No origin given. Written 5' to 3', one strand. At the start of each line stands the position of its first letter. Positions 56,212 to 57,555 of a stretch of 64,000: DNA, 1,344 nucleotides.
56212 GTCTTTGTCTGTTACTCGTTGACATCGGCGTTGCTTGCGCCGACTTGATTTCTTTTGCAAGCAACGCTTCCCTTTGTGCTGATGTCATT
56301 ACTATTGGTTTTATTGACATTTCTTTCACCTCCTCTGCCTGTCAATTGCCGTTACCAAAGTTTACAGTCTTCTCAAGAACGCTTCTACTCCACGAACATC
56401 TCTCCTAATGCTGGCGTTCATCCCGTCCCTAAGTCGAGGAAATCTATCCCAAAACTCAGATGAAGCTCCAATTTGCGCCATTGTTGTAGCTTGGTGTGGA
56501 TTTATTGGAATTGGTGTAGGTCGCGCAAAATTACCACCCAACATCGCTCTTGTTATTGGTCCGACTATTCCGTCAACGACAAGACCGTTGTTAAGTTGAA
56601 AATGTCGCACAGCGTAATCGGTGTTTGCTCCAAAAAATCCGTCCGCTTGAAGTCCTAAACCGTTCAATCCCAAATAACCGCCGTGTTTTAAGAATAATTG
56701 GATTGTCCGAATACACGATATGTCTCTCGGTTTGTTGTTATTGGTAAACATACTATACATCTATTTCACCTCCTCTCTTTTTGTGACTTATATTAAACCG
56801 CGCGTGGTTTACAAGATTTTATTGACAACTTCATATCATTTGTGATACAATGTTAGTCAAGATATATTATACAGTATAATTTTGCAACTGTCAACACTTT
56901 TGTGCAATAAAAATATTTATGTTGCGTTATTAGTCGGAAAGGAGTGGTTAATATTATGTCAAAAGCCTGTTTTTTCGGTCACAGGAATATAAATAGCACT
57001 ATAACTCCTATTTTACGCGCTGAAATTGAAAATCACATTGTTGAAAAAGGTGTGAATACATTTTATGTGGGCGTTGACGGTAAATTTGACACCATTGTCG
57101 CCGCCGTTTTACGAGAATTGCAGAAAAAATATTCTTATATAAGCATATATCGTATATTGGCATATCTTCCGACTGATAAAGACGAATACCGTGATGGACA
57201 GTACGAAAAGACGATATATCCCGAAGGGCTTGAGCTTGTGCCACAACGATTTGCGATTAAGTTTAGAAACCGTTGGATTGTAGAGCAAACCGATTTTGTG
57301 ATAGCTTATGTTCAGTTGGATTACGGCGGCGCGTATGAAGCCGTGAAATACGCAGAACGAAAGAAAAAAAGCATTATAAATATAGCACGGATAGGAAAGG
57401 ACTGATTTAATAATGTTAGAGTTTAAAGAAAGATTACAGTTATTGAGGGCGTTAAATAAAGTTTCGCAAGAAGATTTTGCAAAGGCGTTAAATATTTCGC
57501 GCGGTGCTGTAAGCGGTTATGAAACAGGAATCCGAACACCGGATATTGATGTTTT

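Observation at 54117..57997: Cargo module bracketed by ~76-bp structured direct repeats: RadC-JAB, a kinase-like membrane protein, a PG-binding protein and SLOG + XRE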

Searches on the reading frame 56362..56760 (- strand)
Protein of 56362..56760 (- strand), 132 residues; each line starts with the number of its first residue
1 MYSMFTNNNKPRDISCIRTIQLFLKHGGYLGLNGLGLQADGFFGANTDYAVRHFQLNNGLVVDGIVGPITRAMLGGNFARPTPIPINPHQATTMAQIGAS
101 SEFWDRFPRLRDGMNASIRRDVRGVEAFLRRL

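Call 8: search_protein_families(library=pfam, proteins=[window:56362-56760:-], max_evalue=0.1)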
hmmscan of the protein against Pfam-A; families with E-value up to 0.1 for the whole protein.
window:56362-56760:- (132 aa): 2 families
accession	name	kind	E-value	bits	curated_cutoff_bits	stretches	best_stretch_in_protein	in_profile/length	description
PF01471.23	PG_binding_1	-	6.4e-13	49.1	23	1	17-74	5-57/57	Putative peptidoglycan binding domain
PF09374.15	PG_binding_3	-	0.013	16.1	24.6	0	58-74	15-31/76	Predicted Peptidoglycan domain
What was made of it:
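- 56362..56760 (-): 132-aa protein with one PG_binding_1 domain, no catalytic domain and no evident signal peptide. Pfam PF01471 6.4e-13 (call 8).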

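Call 9: search_protein_families(library=padloc, proteins=[window:56362-56760:-], max_evalue=0.1)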
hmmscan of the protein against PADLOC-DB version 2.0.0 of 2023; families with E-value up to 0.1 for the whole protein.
window:56362-56760:- (132 aa): 0 families

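Call 68: search_protein_families(library=ncbifam, proteins=[window:56362-56760:-], max_evalue=0.01)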
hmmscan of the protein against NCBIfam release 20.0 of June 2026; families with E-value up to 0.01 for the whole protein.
window:56362-56760:- (132 aa): 3 families
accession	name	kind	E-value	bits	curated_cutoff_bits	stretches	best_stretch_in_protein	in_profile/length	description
TIGR02869.1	spore_SleB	equivalog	6.5e-10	39.2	236.5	1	18-79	17-73/201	spore cortex-lytic enzyme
NF052336.1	PdgHdaseHSB100310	equivalog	8.8e-08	31.9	500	1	17-72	194-244/316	peptidoglycan hydrolase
NF052335.1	PdgHdaseHSB129560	equivalog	2.1e-07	30.6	500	1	19-72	211-259/330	peptidoglycan hydrolase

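Call 69: search_protein_families(library=phrogs, proteins=[window:56362-56760:-], max_evalue=0.001)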
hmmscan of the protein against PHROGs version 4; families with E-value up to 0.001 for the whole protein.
window:56362-56760:- (132 aa): 8 families
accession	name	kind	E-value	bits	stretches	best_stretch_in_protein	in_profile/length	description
phrog_2649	-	lysis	1.6e-11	45.6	1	18-78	185-239/261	endolysin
phrog_1224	-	head and packaging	2.1e-09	38.2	1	33-77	23-67/438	endolysin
phrog_1493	-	lysis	3.2e-09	37.4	1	36-80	267-311/394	endolysin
phrog_6707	-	lysis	9.7e-08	32.2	1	37-89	205-259/311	endolysin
phrog_16428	-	lysis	1.5e-07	31.5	1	13-74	459-518/520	endolysin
phrog_1512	-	lysis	5.7e-06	27.5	1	29-76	197-244/314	endolysin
phrog_880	-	lysis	0.00014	22.4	0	4-75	363-432/435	endolysin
phrog_17214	-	lysis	0.00032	21.5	1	16-76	253-314/322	endolysin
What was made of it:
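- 56362..56760 (-): It matches only the wall-binding part of SleB and of endolysins (calls 68, 69).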

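Call 83: find_related_loci(query=window:56362-56760:-, collection=viral_contigs, flank=6000)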
Query window:56362-56760:- (132 aa) in viral_contigs; peptide patterns used: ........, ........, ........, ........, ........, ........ (x = any residue, [..] = any of these).
6 stretches matched a pattern, but none encodes a relative of the query by tblastn (E <= 1e-3).

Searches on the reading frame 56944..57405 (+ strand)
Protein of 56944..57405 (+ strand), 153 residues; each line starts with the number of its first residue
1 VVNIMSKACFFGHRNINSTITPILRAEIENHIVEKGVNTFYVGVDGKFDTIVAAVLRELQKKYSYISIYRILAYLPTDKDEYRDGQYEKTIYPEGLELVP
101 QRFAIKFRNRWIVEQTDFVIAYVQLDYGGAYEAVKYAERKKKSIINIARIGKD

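Call 8: search_protein_families(library=pfam, proteins=[window:56944-57405:+], max_evalue=0.1)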
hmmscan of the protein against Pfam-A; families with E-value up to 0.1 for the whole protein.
window:56944-57405:+ (153 aa): 2 families
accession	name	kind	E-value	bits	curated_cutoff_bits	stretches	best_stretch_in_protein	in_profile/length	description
PF06908.16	YpsA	-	0.00064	20.2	27.7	1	19-131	23-142/168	YspA SLOG family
PF12125.13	Beta-TrCP_D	-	0.019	15.5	25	0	3-25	17-39/39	D domain of beta-TrCP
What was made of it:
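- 56956..57405 (+): 149-aa YpsA-type SLOG protein. Pfam PF06908 6.4e-4, below the gathering score (call 8).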

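Call 9: search_protein_families(library=padloc, proteins=[window:56944-57405:+], max_evalue=0.1)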
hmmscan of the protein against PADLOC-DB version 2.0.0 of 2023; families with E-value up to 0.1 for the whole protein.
window:56944-57405:+ (153 aa): 0 families

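Call 37: find_related_loci(query=window:56956-57405:+, collection=viral_contigs, flank=8000)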
Query window:56956-57405:+ (149 aa) in viral_contigs; peptide patterns used: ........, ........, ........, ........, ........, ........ (x = any residue, [..] = any of these).
13 stretches matched a pattern, but none encodes a relative of the query by tblastn (E <= 1e-3).

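Call 38: find_homologous_proteins(query=window:56956-57405:+)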
Query window:56956-57405:+ (149 aa): 124 proteins with E <= 0.001 among 138 candidates; the best 120 are listed.
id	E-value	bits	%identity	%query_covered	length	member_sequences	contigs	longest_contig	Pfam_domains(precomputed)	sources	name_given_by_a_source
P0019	3.0e-93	327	99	100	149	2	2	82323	-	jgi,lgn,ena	-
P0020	3.7e-65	236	74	95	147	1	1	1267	-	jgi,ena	-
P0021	8.5e-61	222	71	95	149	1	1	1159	PF06908.17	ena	-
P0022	3.1e-56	207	65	99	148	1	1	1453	-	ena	-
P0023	6.3e-53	196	64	95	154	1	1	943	-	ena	-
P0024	3.2e-48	181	56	99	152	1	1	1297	-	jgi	-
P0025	2.8e-47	178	57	97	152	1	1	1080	-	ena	-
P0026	2.5e-46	175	56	97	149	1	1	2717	-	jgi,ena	-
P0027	4.6e-43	164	54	97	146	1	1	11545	-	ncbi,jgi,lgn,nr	ncbi:MAG: hypothetical protein LBN30_03345 [Oscillospiraceae bacterium]|jgi:uncharacterized phage-li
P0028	5.0e-43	164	54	97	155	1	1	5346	-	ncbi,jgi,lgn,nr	ncbi:MAG: hypothetical protein LBN00_11630 [Oscillospiraceae bacterium]|jgi:uncharacterized phage-li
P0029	1.6e-42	163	54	97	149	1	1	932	-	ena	-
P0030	1.6e-42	163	54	98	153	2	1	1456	-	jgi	-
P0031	7.9e-42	160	49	99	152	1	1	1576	-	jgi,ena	-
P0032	2.6e-41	159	51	96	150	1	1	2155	-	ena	-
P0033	9.5e-41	157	55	97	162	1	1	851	-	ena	-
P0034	1.2e-40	157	53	98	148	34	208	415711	PF06908.17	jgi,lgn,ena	-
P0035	1.5e-40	156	53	98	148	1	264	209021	PF06908.17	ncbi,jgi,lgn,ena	-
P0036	1.6e-40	156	53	98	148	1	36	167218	PF06908.17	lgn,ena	-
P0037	3.0e-40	155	52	98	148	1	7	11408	PF06908.17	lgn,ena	-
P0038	4.2e-40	155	52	98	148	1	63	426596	PF06908.17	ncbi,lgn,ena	-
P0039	7.3e-40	154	52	98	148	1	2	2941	PF06908.17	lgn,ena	-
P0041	2.8e-39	152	52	98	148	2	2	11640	PF06908.17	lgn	-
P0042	3.0e-39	152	52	98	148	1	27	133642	PF06908.17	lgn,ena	-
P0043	3.1e-39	152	53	97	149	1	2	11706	-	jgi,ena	-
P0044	5.1e-39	151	51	98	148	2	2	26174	PF06908.17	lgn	-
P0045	5.7e-39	151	51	98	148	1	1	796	PF06908.17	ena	-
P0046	7.8e-39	151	52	98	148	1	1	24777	PF06908.17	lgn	-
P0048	7.3e-38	148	51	98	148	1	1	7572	PF06908.17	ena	-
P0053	5.2e-36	142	54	97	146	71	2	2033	PF06908.17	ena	-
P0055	3.7e-34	136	48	94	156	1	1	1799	PF06908.17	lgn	-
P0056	7.8e-34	135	52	97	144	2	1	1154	PF06908.17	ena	-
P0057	8.5e-34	134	50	98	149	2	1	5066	PF06908.17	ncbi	-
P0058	3.4e-33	132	47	98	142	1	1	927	PF06908.17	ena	-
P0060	1.2e-32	131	48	97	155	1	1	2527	PF06908.17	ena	-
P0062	1.4e-32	130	53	80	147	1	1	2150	PF06908.17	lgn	-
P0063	1.4e-32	130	50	98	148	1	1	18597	PF06908.17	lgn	-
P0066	3.4e-32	129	46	98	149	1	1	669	PF06908.17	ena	-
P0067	4.6e-32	129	46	98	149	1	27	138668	PF06908.17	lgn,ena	-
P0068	4.9e-32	129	50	97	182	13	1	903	PF06908.17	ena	-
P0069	5.2e-32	129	49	94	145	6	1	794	PF06908.17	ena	-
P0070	7.4e-32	128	46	98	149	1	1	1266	PF06908.17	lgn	-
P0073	1.2e-31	127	45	98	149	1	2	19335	PF06908.17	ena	-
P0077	5.6e-31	125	43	95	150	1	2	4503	PF06908.17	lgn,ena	-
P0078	7.9e-31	125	46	97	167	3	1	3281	PF06908.17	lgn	-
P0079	8.2e-31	125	44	97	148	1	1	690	PF06908.17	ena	-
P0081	1.9e-30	124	46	97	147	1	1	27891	PF06908.17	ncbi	-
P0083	1.0e-29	121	41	97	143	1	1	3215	PF06908.17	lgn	-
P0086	3.9e-29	119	45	97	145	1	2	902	PF06908.17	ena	-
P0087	4.4e-29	119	45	94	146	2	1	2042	PF06908.17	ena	-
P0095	1.2e-28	118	46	97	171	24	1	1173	PF06908.17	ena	-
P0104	2.6e-28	117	44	97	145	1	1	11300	PF06908.17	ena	-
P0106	4.1e-28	116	44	94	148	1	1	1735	PF06908.17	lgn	-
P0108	5.6e-28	116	41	99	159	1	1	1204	PF06908.17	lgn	-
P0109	6.1e-28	115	45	94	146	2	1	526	PF06908.17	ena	-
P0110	7.2e-28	115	42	97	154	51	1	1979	PF06908.17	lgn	-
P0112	1.1e-27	115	53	81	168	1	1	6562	PF06908.17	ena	-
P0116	4.5e-27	113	46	89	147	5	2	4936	PF06908.17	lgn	-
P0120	4.5e-26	109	45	95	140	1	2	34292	PF06908.17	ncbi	-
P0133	3.0e-23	100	38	96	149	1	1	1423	PF06908.17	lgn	-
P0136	1.7e-22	98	39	98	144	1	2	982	PF06908.17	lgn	-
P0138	1.9e-21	94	42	83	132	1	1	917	PF06908.17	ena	-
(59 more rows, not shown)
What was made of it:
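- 56956..57405 (+): There are 124 homologs, many with PF06908 (call 38).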

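Call 39: find_encoding_contigs(protein=P0027, flank=8000, max_places=3)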
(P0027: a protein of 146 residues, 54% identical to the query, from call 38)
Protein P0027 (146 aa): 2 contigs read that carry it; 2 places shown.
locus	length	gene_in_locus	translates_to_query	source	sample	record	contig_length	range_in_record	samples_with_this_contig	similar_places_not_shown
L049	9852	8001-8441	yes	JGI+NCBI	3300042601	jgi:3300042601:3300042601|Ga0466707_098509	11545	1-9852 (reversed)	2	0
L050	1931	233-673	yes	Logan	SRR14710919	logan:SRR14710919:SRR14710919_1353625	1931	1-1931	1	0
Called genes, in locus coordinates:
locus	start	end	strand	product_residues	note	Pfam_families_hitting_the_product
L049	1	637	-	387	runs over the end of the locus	PF02810:SEC-C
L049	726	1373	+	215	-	-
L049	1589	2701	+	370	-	-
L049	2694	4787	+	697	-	PF02534:T4SS-DNA_transf, PF10412:TrwB_AAD_bind, PF12696:TraG-D_C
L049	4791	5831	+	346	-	PF06970:RepA_N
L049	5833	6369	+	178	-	PF18954:DUF5697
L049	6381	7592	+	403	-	-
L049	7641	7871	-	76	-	PF01381:HTH_3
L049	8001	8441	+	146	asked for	-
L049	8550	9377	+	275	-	PF12784:PDDEXK_2, PF27070:HTH_Rpn_C (weak)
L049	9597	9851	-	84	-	?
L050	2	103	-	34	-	?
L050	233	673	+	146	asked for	-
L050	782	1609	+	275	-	PF12784:PDDEXK_2, PF27070:HTH_Rpn_C (weak)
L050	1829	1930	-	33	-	?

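Call 40: find_encoding_contigs(protein=P0034, flank=8000, max_places=4)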
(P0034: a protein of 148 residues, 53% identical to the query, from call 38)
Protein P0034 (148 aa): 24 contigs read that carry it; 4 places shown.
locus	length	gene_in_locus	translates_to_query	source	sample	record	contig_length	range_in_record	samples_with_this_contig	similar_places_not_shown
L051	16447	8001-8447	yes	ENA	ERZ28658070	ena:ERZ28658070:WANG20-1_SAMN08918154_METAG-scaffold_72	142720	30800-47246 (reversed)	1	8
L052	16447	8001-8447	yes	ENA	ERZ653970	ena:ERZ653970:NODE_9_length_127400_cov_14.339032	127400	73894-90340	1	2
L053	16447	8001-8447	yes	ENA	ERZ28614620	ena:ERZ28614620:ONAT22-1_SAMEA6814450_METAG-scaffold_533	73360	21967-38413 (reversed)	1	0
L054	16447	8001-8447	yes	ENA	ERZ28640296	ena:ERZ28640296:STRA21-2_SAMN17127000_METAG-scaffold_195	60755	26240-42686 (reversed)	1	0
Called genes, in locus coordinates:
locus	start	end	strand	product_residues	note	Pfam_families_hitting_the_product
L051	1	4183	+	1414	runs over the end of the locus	PF13620:CarboxypepD_reg (faint), PF17802:SpaA, PF22904:NOMO1-like_2nd (faint), PF17802:SpaA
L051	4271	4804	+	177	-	-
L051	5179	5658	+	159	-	PF11672:DUF3268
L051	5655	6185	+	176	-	PF04542:Sigma70_r2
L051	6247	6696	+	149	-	PF10502:Peptidase_S26, PF00717:Peptidase_S24 (weak), PF10502:Peptidase_S26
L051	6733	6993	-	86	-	PF13560:HTH_31, PF12844:HTH_19 (weak), PF01381:HTH_3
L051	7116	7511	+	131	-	PF04545:Sigma70_r4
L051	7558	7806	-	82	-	PF13560:HTH_31 (weak), PF01381:HTH_3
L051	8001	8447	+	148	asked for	PF06908:YpsA (weak)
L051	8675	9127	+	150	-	-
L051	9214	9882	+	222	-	PF13151:DUF3990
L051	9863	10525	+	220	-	PF01381:HTH_3, PF13443:HTH_26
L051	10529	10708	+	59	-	-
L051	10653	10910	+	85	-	PF06135:IreB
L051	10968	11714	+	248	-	PF00561:Abhydrolase_1, PF12146:Hydrolase_4 (weak), PF12697:Abhydrolase_6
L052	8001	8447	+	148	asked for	PF06908:YpsA (weak)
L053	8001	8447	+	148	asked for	PF06908:YpsA (weak)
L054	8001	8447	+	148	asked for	PF06908:YpsA (weak)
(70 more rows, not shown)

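Call 41: find_encoding_contigs(protein=P0043, flank=8000, max_places=3)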
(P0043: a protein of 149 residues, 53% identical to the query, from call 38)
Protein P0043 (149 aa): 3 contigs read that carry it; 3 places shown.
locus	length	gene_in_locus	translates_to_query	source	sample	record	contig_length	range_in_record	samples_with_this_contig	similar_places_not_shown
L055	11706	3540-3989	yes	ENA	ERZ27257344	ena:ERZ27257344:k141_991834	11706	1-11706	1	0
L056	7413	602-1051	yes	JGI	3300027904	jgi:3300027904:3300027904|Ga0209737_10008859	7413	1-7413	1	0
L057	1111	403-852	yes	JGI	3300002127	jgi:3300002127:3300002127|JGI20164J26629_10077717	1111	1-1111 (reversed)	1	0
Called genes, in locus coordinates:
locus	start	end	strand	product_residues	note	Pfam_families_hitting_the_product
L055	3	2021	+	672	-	?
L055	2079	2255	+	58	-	PF14195:DUF4316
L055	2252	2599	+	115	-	PF21983:NikA-like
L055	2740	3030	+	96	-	PF18956:DUF5699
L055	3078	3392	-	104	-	PF12844:HTH_19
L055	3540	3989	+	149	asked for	-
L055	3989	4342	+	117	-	-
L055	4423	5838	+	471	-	PF03432:Relaxase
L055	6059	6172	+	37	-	-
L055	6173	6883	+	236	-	PF00072:Response_reg, PF04397:LytTR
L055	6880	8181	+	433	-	PF02518:HATPase_c (faint), PF14501:HATPase_c_5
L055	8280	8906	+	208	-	PF04647:AgrB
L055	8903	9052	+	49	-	-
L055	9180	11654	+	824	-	PF00082:Peptidase_S8, PF00404:Dockerin_1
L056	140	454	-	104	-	PF12844:HTH_19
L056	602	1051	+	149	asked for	-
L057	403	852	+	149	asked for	-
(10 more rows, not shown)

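Call 68: search_protein_families(library=ncbifam, proteins=[window:56956-57405:+], max_evalue=0.01)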
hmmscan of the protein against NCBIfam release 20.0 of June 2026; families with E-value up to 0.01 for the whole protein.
window:56956-57405:+ (149 aa): 0 families

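Call 69: search_protein_families(library=phrogs, proteins=[window:56956-57405:+], max_evalue=0.001)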
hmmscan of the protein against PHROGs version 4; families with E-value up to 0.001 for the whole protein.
window:56956-57405:+ (149 aa): 1 family
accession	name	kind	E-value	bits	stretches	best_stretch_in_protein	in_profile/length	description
phrog_289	-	other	0.00021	21.3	1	3-143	24-138/500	GTP-binding domain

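Call 89: search_solved_structures(query=A3, max_evalue=1)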
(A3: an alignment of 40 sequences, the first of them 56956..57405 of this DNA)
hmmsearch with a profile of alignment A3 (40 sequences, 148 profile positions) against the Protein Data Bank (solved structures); distinct sequences matched with E-value up to 1: 2.
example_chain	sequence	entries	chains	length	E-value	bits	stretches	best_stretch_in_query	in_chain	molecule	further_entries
9lc0_K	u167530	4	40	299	0.05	16.7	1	13-139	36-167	Gp54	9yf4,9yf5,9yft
2nx2_A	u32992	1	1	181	0.17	15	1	17-135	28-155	Hypothetical protein ypsA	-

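Call 93: predict_structure(alignment_id=A3)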
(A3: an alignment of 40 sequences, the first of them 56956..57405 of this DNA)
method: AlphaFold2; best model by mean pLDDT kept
length: 149 residues; sequences in the alignment: 40
mean_pLDDT: 91.7   pTM: 0.86
mean pLDDT of the five models: 91.7, 91.2, 90.6, 90.6, 90.2
residues with pLDDT >= 90: 118; 70-90: 19; 50-70: 12; < 50: 0
segments of 3 or more residues with pLDDT < 50: none
pLDDT, mean of each block of 10 residues (from residue 1): 94 90 98 96 93 97 95 66 78 95 97 97 96 98 84
secondary structure, 60 per line:
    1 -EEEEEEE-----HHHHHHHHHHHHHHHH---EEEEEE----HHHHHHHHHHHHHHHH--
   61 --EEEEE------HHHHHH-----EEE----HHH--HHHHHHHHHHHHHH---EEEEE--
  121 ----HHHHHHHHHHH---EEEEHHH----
elements in order: E2-8 H14-29 E33-38 H43-58 E63-67 H74-79 E85-87 H97-110 E114-118 H125-135 E139-142

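Call 95: fold_search(model_id=the predicted structure, library=pdb)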
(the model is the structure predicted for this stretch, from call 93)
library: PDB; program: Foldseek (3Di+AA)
matches with E <= 10: 1528; with E <= 0.001: 12
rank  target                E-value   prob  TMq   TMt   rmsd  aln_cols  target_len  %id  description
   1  2nx2                  2.7e-06  1.00  0.70  0.60   4.1       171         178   12  Crystal structure of protein ypsA from Bacillus subtilis, Pfam DUF1273 (released 2006-12-19)
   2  8zva                  1.4e-05  1.00  0.68  0.35   4.2       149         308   18  structure of ShosA from E.coli APEC O1 (released 2025-04-09)
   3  3uqz_A                7.1e-05  1.00  0.69  0.39   3.8       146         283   14  X-ray structure of DNA processing protein A (DprA) from Streptococcus pneumoniae (released 2012-08-29)
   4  3uqz_C                7.6e-05  1.00  0.69  0.39   3.9       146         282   14  X-ray structure of DNA processing protein A (DprA) from Streptococcus pneumoniae (released 2012-08-29)
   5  3maj                  8.7e-05  1.00  0.66  0.31   4.1       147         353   15  Crystal structure of putative DNA processing protein DprA from Rhodopseudomonas palustris CGA009 (released 2010-05-12)
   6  3uqz_B                1.3e-04  1.00  0.69  0.39   3.9       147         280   14  X-ray structure of DNA processing protein A (DprA) from Streptococcus pneumoniae (released 2012-08-29)
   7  4ljk_B                1.6e-04  1.00  0.63  0.45   4.5       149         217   13  Structural insights into the unique single-stranded DNA binding mode of DNA processing protein A from Helicobacter pyl (released 2014-01-01)
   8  4ljr_A                3.1e-04  1.00  0.64  0.47   4.5       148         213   14  Structural insights into the unique single-stranded DNA binding mode of DNA processing protein A from Helicobacter pyl (released 2014-01-01)
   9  4ljk_F                4.9e-04  1.00  0.63  0.45   4.6       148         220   12  Structural insights into the unique single-stranded DNA binding mode of DNA processing protein A from Helicobacter pyl (released 2014-01-01)
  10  4ljl_A                5.2e-04  1.00  0.65  0.46   4.3       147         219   12  Structural insights into the unique single-stranded DNA binding mode of DNA processing protein A from Helicobacter pyl (released 2014-01-01)
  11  4ljk_G                7.2e-04  1.00  0.66  0.48   4.2       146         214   13  Structural insights into the unique single-stranded DNA binding mode of DNA processing protein A from Helicobacter pyl (released 2014-01-01)
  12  5mll_A                7.2e-04  1.00  0.65  0.47   4.3       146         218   13  Structure of HpDprA at 1.9 Angstroms resolution (released 2017-12-20)
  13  4ljk_D                1.2e-03  1.00  0.62  0.45   4.6       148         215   14  Structural insights into the unique single-stranded DNA binding mode of DNA processing protein A from Helicobacter pyl (released 2014-01-01)
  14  5mll_B                1.5e-03  1.00  0.66  0.47   4.3       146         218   13  Structure of HpDprA at 1.9 Angstroms resolution (released 2017-12-20)
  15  6xh9                  1.8e-03  1.00  0.47  0.26   8.0       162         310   14  Crystal structure of S. aureus TarJ (released 2021-04-21)
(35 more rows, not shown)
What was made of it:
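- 56956..57405 (+): The AF2 model has pLDDT 91.7 and its best PDB match is YpsA 2nx2, followed by ShosA and DprA (calls 93, 95).
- On YpsA/DUF1273 SLOG: Homologs at about 50% identity carry PF06908 (call 38), and the model's best PDB match is YpsA 2nx2 (E 2.7e-6, TM-score 0.70, call 95).
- Checked: SLOG (call 8; structural match to YpsA in call 95).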
